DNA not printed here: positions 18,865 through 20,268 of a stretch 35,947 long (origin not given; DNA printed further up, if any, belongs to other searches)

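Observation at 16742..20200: AT-rich three-gene island (RnlA-like HEPN RNase, RNase HIII, TPR/cold-shock-domain protein): candidate undescribed toxin or abortive-infection module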

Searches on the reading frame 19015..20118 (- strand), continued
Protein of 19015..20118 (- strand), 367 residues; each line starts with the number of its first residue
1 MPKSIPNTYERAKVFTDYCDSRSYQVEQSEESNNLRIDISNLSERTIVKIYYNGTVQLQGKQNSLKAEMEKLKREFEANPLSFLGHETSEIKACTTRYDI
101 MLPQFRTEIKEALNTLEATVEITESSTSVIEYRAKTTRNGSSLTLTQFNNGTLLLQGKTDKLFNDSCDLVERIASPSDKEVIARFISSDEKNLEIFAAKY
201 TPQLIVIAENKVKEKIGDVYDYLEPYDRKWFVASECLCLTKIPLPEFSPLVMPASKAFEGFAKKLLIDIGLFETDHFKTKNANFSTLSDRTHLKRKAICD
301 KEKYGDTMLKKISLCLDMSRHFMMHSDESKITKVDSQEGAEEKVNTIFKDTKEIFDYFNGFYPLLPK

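Call 37: find_encoding_contigs(protein=P0060, flank=10000, max_places=2)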
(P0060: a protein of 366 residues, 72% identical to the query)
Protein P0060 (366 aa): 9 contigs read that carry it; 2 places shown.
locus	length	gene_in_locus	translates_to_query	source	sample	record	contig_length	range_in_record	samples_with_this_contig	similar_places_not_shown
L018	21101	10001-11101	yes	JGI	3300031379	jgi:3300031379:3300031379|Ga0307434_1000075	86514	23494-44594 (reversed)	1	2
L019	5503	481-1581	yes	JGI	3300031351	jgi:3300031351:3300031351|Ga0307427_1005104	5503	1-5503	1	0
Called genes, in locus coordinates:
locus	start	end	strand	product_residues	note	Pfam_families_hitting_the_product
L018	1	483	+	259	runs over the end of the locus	PF01026:TatD_DNase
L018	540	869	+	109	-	PF00085:Thioredoxin, PF13098:Thioredoxin_2, PF13905:Thioredoxin_8 (faint)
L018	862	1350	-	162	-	PF02674:Colicin_V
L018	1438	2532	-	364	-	PF03372:Exo_endo_phos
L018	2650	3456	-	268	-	PF00753:Lactamase_B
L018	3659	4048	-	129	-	PF19851:DUF6326 (weak)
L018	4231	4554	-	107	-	-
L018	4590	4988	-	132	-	-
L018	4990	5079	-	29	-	-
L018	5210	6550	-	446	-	PF12705:PDDEXK_1 (faint)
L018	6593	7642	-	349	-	PF05559:DUF763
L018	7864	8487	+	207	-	PF02660:G3P_acyltransf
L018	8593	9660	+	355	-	PF13506:Glyco_transf_21, PF13641:Glyco_tranf_2_3, PF00535:Glycos_transf_2, PF10111:Glyco_tranf_2_2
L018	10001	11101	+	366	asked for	PF15935:RnlA_toxin (faint)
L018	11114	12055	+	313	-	PF01351:RNase_HII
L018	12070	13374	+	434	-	PF12688:TPR_5 (faint), PF13428:TPR_14 (faint), PF14559:TPR_19 (faint), PF22860:DUF7017 (faint)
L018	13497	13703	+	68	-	PF15919:HicB_lk_antitox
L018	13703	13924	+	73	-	PF07927:HicA_toxin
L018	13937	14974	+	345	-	PF01137:RTC, PF05189:RTC_insert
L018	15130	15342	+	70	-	PF15919:HicB_lk_antitox, PF15970:HicB-like_2 (weak)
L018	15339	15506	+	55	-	PF07927:HicA_toxin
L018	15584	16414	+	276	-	PF02146:SIR2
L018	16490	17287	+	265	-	PF00378:ECH_1, PF16113:ECH_2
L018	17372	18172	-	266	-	-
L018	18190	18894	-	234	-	PF11306:DUF3108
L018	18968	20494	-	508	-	PF00857:Isochorismatase, PF02749:QRPTase_N, PF01729:QRPTase_C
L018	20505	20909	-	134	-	PF01243:PNPOx_N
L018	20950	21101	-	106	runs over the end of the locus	-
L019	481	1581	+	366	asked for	PF15935:RnlA_toxin (faint)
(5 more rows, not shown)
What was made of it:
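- The cassette sits beside HicAB pairs in L018 (call 37).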

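Call 50: predict_structure(alignment_id=A2)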
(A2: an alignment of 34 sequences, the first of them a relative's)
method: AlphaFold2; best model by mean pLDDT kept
length: 367 residues; sequences in the alignment: 34
mean_pLDDT: 77.3   pTM: 0.55
mean pLDDT of the five models: 77.3, 76.8, 76.7, 74.2, 74.2
residues with pLDDT >= 90: 117; 70-90: 120; 50-70: 106; < 50: 24
segments of 3 or more residues with pLDDT < 50: 1-4, 85-93, 325-331
pLDDT, mean of each block of 10 residues (from residue 1): 58 90 90 91 90 88 91 87 50 50 57 61 68 72 72 65 68 55 54 68 86 95 90 87 68 88 95 84 86 92 90 87 51 73 93 94 80
secondary structure, 60 per line:
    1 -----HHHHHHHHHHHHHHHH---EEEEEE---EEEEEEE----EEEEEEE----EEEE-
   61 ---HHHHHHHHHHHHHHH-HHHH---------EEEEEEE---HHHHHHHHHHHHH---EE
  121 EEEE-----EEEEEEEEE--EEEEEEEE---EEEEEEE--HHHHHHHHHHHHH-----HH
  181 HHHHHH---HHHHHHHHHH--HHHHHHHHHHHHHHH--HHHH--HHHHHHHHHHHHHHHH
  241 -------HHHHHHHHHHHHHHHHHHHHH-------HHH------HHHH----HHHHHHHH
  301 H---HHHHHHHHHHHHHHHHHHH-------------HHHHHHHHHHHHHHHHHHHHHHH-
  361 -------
elements in order: H6-21 E25-30 E34-40 E45-51 E56-59 H64-78 H80-83 E93-99 H103-115 E119-124 E130-138 E141-148 E152-158 H161-173 H179-186 H190-199 H202-216 H219-222 H225-240 H248-268 H285-288 H293-301 H305-323 H337-359
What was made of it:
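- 19015..20118 (-): Gene A: RnlA/LsoA-like protein of 367 aa (TBP-like repeat 1, TBP-like repeat 2, HEPN domain). The AF2 model has pLDDT 77 (call 50).
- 19870..20103 (-): A, TBP-like repeat 1 (about aa 6-83). alpha/beta unit in the model, pLDDT about 90 (call 50).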

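Call 53: fold_search(model_id=the predicted structure, library=pdb)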
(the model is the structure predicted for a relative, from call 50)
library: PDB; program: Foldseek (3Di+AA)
matches with E <= 10: 723; with E <= 0.001: 10
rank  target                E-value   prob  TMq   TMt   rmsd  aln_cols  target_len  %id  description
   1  6y2s_A                5.0e-11  1.00  0.38  0.40  15.5       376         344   16  Escherichia coli R318A RnlA endoribonuclease (single alanine mutant of RnlA) (released 2021-03-31)
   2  6y2s_B                5.5e-11  1.00  0.39  0.42  15.6       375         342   17  Escherichia coli R318A RnlA endoribonuclease (single alanine mutant of RnlA) (released 2021-03-31)
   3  6y2q_A                1.6e-10  1.00  0.35  0.37  16.0       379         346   17  Escherichia coli RnlA endoribonuclease (released 2021-05-12)
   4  6y2r_B                1.9e-10  1.00  0.37  0.39  15.3       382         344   15  Escherichia coli R255A RnlA endoribonuclease (single alanine mutant of RnlA) (released 2021-05-12)
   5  4i8o_A                2.6e-10  1.00  0.34  0.36  15.6       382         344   15  Crystal structure of the toxin RnlA from Escherichia coli (released 2013-10-23)
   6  6y2r_A                2.7e-10  1.00  0.37  0.39  15.3       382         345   16  Escherichia coli R255A RnlA endoribonuclease (single alanine mutant of RnlA) (released 2021-05-12)
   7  6y2p_A                3.6e-10  1.00  0.36  0.37  19.6       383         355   15  Escherichia coli RnlA-RnlB Toxin-Antitoxin System. (released 2021-04-14)
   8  6y2p_B                1.6e-08  1.00  0.35  0.37  23.5       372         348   16  Escherichia coli RnlA-RnlB Toxin-Antitoxin System. (released 2021-04-14)
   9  7aex                  1.3e-07  1.00  0.39  0.51   9.4       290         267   15  NRD-HEPN domains (N-terminal truncation) of Escherichia coli RnlA endoribonuclease (released 2021-06-09)
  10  5hy3_A                1.5e-05  1.00  0.42  0.57   7.6       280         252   14  Crystal structure of Escherichia coli toxin LsoA in complex with T4 phage antitoxin Dmd (released 2016-06-22)
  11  7wb4_n                4.4e-02  0.12  0.13  0.07  28.5       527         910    8  Cryo-EM structure of the NR subunit from X. laevis NPC (released 2022-03-02)
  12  3c6k_A                4.7e-02  1.00  0.20  0.22   3.2        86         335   17  Crystal structure of human spermine synthase in complex with spermidine and 5-methylthioadenosine (released 2008-02-19)
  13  7z7n_D                6.8e-02  0.75  0.14  0.25  16.1       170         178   15  Mot1E1434Q:TBP:DNA - substrate recognition state (released 2023-03-29)
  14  7tdz_A                8.3e-02  0.10  0.12  0.05  24.9       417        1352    9  Cryo-EM model of protomer of the cytoplasmic ring of the nuclear pore complex from Xenopus laevis (released 2022-06-22)
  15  3c6k_B                1.0e-01  1.00  0.18  0.19   3.5        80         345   15  Crystal structure of human spermine synthase in complex with spermidine and 5-methylthioadenosine (released 2008-02-19)
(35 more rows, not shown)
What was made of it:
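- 19015..20118 (-): The ten best Foldseek PDB hits are all RnlA or LsoA, E 5e-11 to 1.5e-5, over the full length (call 53).
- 19870..20103 (-): Weak TBP fold hits (call 53).
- On TOTE conflict system: A: the full-length Foldseek matches are RnlA/LsoA, whose two N-terminal domains are TBP-like, and there are weak direct TBP hits (call 53).
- On RnlAB/LsoAB toxin-antitoxin: Foldseek E 5e-11 to RnlA and 1.5e-5 to LsoA (call 53).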

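Call 77: search_protein_families(library=pfam, proteins=[L002:5111-6277:+, L002:6477-6836:+], max_evalue=0.001)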
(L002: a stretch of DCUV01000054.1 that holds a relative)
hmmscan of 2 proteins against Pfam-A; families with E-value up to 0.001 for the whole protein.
L002:5111-6277:+ (388 aa): 1 family
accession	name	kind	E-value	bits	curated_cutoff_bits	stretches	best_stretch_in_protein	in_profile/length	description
PF12686.12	DUF3800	-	2e-13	51.7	21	1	7-184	1-147/149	Protein of unknown function (DUF3800)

L002:6477-6836:+ (119 aa): 2 families
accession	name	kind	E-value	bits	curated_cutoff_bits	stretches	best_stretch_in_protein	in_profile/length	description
PF21784.3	Bflower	-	3.9e-38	130.8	25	1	4-117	2-116/116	4-fold beta flower protein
PF21785.3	Bflower_2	-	4.7e-05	23.7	38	1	9-62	8-60/112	5-fold beta-flower protein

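Call 78: search_protein_families(library=padloc, proteins=[L012:7193-9262:+, L012:9273-11045:+, L012:1080-2471:+], max_evalue=0.001)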
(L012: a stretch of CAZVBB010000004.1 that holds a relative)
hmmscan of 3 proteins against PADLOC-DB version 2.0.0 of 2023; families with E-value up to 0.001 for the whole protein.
L012:7193-9262:+ (689 aa): 57 families (the best 25 are shown)
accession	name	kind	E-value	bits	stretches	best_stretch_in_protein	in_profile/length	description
PDLC03287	MTase_II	-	8.1e-94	313.6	1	1-361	1-350/646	Type II methyltransferase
PDLC03391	MTase_II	-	3.5e-86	287.3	1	430-689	116-381/381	Type II methyltransferase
PDLC03257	MTase_II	-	2.2e-77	258.7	1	1-348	13-340/343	Type II methyltransferase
PDLC03298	MTase_II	-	2.9e-54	182.5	1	2-328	3-305/362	Type II methyltransferase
PDLC03345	MTase_II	-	8.5e-38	128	1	2-352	24-398/581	Type II methyltransferase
PDLC03373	MTase_II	-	3.9e-35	119.9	1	2-349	10-337/339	Type II methyltransferase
PDLC03292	MTase_II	-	9.6e-34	114.6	1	2-381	82-442/722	Type II methyltransferase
PDLC03284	MTase_II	-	2.9e-33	113.6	2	451-689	88-359/361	Type II methyltransferase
PDLC03342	MTase_II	-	3e-33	113.4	1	2-322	26-347/383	Type II methyltransferase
PDLC03720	oMTase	-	6.1e-29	99.7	1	107-349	94-324/326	orphan methyltransferase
PDLC03363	MTase_II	-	3.5e-28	96.8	1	430-676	33-280/294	Type II methyltransferase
PDLC03371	MTase_II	-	3.4e-26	90.3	1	201-524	7-256/260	Type II methyltransferase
PDLC03353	MTase_II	-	2.8e-21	74.2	2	427-520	164-250/260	Type II methyltransferase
PDLC03339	MTase_II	-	1.8e-18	64.5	1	456-520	207-271/399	Type II methyltransferase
PDLC03299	MTase_II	-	9.8e-18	62.7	1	452-518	189-255/296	Type II methyltransferase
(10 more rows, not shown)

L012:9273-11045:+ (590 aa): 1 family
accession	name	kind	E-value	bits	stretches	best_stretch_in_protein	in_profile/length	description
PDLC03477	REase_II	-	6.1e-109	363.3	1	3-561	13-578/616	Type II restriction enzyme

L012:1080-2471:+ (463 aa): 2 families
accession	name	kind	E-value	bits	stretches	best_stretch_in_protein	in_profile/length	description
PDLC03812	RTasRmuC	-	5e-69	231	1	11-436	6-429/439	DRT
PDLC03841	LeoBC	-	2.2e-07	28.4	0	131-373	501-570/601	-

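Call 84: search_protein_families(library=ncbifam, proteins=[L012:3354-3548:+, L002:4734-4937:+], max_evalue=0.01)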
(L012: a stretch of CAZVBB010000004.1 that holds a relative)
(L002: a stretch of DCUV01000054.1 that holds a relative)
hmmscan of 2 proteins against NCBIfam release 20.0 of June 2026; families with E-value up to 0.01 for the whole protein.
L012:3354-3548:+ (64 aa): 11 families
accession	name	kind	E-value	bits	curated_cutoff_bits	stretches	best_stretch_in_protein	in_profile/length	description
TIGR02249.1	integrase_gron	subfamily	8.2e-22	78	265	1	2-57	260-315/315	integron integrase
TIGR02225.1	recomb_XerD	equivalog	1.7e-19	70.2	329.6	1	3-49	235-281/290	site-specific tyrosine recombinase XerD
NF001399.0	PRK00283.1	subfamily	1.4e-17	63.9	279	1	3-49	244-290/300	tyrosine recombinase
TIGR02224.1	recomb_XerC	equivalog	1.9e-17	63.6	335.15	1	2-48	237-283/295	tyrosine recombinase XerC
NF040815.2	recomb_XerA_Arch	equivalog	7.7e-16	58.4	220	1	2-48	214-260/263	site-specific tyrosine recombinase/integron integrase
NF002331.0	PRK01287.1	subfamily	1.6e-13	50.4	371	1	1-50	271-320/365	site-specific tyrosine recombinase XerC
NF011946.0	PRK15417.1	equivalog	6.8e-12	45.2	435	1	2-58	275-331/337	integron integrase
NF003462.0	PRK05084.1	equivalog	6.2e-09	35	267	1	2-47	304-349/360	tyrosine recombinase XerS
NF007371.0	PRK09871.1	subfamily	0.00094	18.8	222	1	3-45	135-177/198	tyrosine-type DNA invertase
NF007370.0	PRK09870.1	subfamily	0.0056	16.3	221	1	3-44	140-181/200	tyrosine-type DNA invertase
NF040693.1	recomb_GmtY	equivalog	0.0064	15.8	340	1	2-46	392-436/441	gamma-mobile-trio recombinase GmtY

L002:4734-4937:+ (67 aa): 10 families
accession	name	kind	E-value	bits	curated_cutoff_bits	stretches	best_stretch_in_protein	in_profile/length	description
TIGR02249.1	integrase_gron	subfamily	9.2e-21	74.5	265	1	2-59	256-314/315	integron integrase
TIGR02225.1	recomb_XerD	equivalog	2.4e-18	66.5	329.6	1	2-49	230-278/290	site-specific tyrosine recombinase XerD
TIGR02224.1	recomb_XerC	equivalog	3e-17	62.9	335.15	1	3-49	234-281/295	tyrosine recombinase XerC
NF001399.0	PRK00283.1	subfamily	9.8e-17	61.1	279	1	2-49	239-287/300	tyrosine recombinase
NF040815.2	recomb_XerA_Arch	equivalog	2.9e-16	59.8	220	1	2-49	210-258/263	site-specific tyrosine recombinase/integron integrase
NF002331.0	PRK01287.1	subfamily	4.3e-13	49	371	1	3-50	269-317/365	site-specific tyrosine recombinase XerC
NF011946.0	PRK15417.1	equivalog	3.5e-11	42.8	435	1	3-60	272-330/337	integron integrase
NF003462.0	PRK05084.1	equivalog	5e-11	41.9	267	1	3-52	301-351/360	tyrosine recombinase XerS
NF040693.1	recomb_GmtY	equivalog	7.4e-05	22.2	340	1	6-48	392-435/441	gamma-mobile-trio recombinase GmtY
NF007370.0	PRK09870.1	subfamily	0.0094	15.6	221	1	4-45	137-179/200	tyrosine-type DNA invertase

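Call 90: search_dna_similar(query=window:19015-20118:-, collection=plasmids, mode=protein, max_rows=15)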
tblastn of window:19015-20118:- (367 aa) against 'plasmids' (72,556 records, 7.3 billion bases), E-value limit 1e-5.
No match.

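Call 93: search_protein_representatives(protein=window:19015-20118:-)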
Query: 367 residues. Proteins with E-value up to 0.001 (for the whole library): 190; up to 1e-10: 120; up to 1e-30: 46. The best 150 are listed.
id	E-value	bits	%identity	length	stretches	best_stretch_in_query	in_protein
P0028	2.6e-177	605.2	76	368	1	1-367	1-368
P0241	9.6e-109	379.8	66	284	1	12-281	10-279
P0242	2.4e-106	371.9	50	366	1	17-366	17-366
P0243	4.3e-103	361.2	49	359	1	13-363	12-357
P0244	4.9e-101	354.4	51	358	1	18-366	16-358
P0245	1.6e-94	333.0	44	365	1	17-365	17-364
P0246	2.3e-94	332.5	47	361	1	12-364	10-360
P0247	4.4e-94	331.6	47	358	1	14-359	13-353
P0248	7.1e-92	324.3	54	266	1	101-365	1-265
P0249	7.9e-90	317.6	45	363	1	13-362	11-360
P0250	1.4e-88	313.5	44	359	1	17-361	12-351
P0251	2.5e-88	312.6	44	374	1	5-360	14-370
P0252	2.7e-88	312.5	44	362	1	16-359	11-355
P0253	7.1e-88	311.1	41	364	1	12-364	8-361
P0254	1.2e-87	310.4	44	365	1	10-362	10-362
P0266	1.4e-62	228.0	37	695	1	10-367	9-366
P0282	3.1e-34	134.8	30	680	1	46-356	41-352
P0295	6.0e-22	94.4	27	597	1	13-358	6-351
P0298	4.4e-21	91.6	27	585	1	41-358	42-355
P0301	2.4e-20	89.1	28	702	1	35-358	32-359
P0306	2.7e-19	85.7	25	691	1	43-354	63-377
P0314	1.7e-16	76.5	25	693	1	38-344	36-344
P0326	2.1e-14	69.6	25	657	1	18-358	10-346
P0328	8.0e-14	67.7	24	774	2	35-348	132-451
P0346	3.4e-12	62.3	25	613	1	17-348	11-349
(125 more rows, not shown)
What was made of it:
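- The family is rare, with 190 clusters at 50% identity among 1.84 billion representatives (call 93).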

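Call 94: search_protein_families(library=pfam, proteins=[P0266, P0282, P0295, P0298, P0301, P0306, P0314, P0326, P0328, P0346], max_evalue=0.001)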
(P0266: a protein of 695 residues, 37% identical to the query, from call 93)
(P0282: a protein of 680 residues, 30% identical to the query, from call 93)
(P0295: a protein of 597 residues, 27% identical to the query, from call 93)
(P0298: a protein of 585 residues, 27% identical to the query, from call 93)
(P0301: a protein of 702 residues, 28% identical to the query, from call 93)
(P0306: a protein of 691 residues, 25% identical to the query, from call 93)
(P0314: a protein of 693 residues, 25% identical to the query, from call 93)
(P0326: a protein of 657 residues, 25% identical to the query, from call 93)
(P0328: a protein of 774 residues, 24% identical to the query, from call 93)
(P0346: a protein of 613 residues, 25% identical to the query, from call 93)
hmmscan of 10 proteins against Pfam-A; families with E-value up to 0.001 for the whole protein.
P0266 (695 aa): 3 families
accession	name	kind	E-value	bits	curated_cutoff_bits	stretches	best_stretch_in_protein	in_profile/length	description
PF01351.25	RNase_HII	-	5.5e-34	118.3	25.8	1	475-679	1-198/199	Ribonuclease HII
PF19034.5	RnlA-toxin_DBD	-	3e-08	34.5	27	1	207-274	7-70/125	RNase LS, bacterial toxin DBD domain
PF15935.10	RnlA_toxin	-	1.2e-05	25.9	27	0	43-61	53-71/87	RNase LS, bacterial toxin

P0282 (680 aa): 4 families
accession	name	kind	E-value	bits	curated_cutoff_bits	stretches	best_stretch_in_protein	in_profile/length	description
PF01351.25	RNase_HII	-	1.2e-32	113.9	25.8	1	470-675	1-199/199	Ribonuclease HII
PF15935.10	RnlA_toxin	-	1.7e-07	31.8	27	1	115-169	32-86/87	RNase LS, bacterial toxin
PF11858.14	DUF3378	-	6.2e-07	29.9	27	0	117-153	20-54/76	Domain of unknown function (DUF3378)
PF19034.5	RnlA-toxin_DBD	-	1.6e-06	28.9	27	1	212-322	14-124/125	RNase LS, bacterial toxin DBD domain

P0295 (597 aa): 3 families
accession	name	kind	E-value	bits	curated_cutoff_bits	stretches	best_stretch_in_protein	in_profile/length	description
PF01351.25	RNase_HII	-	4.8e-36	125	25.8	1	389-588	1-199/199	Ribonuclease HII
PF19034.5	RnlA-toxin_DBD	-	2.7e-08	34.6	27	1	197-319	3-124/125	RNase LS, bacterial toxin DBD domain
PF15935.10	RnlA_toxin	-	5.1e-08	33.5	27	0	85-159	6-81/87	RNase LS, bacterial toxin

P0298 (585 aa): 3 families
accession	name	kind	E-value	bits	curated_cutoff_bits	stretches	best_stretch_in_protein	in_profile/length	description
PF01351.25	RNase_HII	-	1.5e-32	113.5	25.8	1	377-576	1-199/199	Ribonuclease HII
PF19034.5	RnlA-toxin_DBD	-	0.00014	22.7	27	0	207-268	7-65/125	RNase LS, bacterial toxin DBD domain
PF15935.10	RnlA_toxin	-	0.00023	21.8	27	0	123-164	36-77/87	RNase LS, bacterial toxin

P0301 (702 aa): 2 families
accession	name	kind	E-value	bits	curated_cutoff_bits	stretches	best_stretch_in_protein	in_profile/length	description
PF01351.25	RNase_HII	-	1.2e-26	94.2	25.8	1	498-698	1-199/199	Ribonuclease HII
PF15935.10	RnlA_toxin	-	2.6e-08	34.4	27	1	137-170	49-82/87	RNase LS, bacterial toxin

P0306 (691 aa): 3 families
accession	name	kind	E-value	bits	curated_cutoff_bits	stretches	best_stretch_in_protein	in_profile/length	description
PF01351.25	RNase_HII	-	1.6e-26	93.9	25.8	1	482-683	1-199/199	Ribonuclease HII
PF15935.10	RnlA_toxin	-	4.9e-06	27.2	27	0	164-192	54-82/87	RNase LS, bacterial toxin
PF11858.14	DUF3378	-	0.00077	20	27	0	164-181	38-55/76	Domain of unknown function (DUF3378)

P0314 (693 aa): 2 families
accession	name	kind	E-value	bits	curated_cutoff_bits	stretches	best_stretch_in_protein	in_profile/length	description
PF01351.25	RNase_HII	-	1.1e-32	113.9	25.8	1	488-688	1-199/199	Ribonuclease HII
PF15935.10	RnlA_toxin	-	7e-05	23.5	27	1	126-169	39-82/87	RNase LS, bacterial toxin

P0326 (657 aa): 2 families
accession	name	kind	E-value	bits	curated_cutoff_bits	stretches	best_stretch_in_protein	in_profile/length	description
PF01351.25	RNase_HII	-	2e-29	103.3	25.8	1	447-650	1-198/199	Ribonuclease HII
PF15935.10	RnlA_toxin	-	4.5e-05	24.1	27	0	25-58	39-74/87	RNase LS, bacterial toxin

P0328 (774 aa): 3 families
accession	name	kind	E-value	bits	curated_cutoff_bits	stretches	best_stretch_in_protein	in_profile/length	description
PF01351.25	RNase_HII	-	1.3e-28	100.7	25.8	1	567-767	1-198/199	Ribonuclease HII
PF11858.14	DUF3378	-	1.3e-08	35.3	27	0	45-62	39-56/76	Domain of unknown function (DUF3378)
PF15935.10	RnlA_toxin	-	9.2e-08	32.7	27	1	224-270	40-86/87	RNase LS, bacterial toxin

P0346 (613 aa): 2 families
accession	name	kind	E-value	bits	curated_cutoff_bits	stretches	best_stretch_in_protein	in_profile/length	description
PF01351.25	RNase_HII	-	3e-26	93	25.8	1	390-598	1-199/199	Ribonuclease HII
PF15935.10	RnlA_toxin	-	4.9e-07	30.3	27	0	105-159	18-75/87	RNase LS, bacterial toxin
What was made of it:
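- All 10 long A relatives tested carry a C-terminal RNase_HII-family domain (calls 93, 94).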
